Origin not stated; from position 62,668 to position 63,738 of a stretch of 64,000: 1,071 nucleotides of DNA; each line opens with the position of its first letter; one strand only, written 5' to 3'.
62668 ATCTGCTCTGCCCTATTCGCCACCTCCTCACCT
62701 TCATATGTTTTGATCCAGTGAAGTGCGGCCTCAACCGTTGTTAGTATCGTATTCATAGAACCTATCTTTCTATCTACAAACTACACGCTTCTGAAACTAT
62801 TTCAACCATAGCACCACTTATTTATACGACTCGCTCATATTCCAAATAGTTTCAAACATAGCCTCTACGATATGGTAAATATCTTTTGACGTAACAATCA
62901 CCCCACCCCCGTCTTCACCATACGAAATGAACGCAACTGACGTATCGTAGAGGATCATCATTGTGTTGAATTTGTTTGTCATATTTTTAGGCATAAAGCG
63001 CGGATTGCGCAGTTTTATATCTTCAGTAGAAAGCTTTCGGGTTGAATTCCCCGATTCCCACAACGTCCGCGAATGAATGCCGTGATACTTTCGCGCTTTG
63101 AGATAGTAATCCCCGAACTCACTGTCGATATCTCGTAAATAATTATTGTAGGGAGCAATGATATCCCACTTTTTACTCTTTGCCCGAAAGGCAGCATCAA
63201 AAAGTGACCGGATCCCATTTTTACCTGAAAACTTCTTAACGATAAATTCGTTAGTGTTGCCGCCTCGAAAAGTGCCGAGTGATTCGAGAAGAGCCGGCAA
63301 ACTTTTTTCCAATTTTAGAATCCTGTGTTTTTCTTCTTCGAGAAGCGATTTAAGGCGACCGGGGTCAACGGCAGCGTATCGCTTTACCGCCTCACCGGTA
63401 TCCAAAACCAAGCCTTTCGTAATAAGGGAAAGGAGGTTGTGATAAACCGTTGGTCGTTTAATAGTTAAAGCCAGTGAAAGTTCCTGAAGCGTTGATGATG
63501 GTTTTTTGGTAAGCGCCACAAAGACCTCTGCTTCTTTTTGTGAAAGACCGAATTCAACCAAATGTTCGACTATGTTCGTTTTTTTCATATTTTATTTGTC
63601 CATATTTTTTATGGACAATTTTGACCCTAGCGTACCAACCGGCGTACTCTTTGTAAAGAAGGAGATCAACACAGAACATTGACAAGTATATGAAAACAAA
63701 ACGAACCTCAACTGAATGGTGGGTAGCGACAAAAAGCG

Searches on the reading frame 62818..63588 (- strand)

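Call 59: search_protein_families(library=pfam, proteins=[window:62818-63588:-], max_evalue=0.001)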
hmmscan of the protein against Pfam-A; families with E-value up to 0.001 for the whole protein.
window:62818-63588:- (256 aa): 1 family
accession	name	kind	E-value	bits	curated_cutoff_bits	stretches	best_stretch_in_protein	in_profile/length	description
PF01978.25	TrmB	-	3.2e-13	49.7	25.6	1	12-76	3-67/68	Sugar-specific transcriptional regulator TrmB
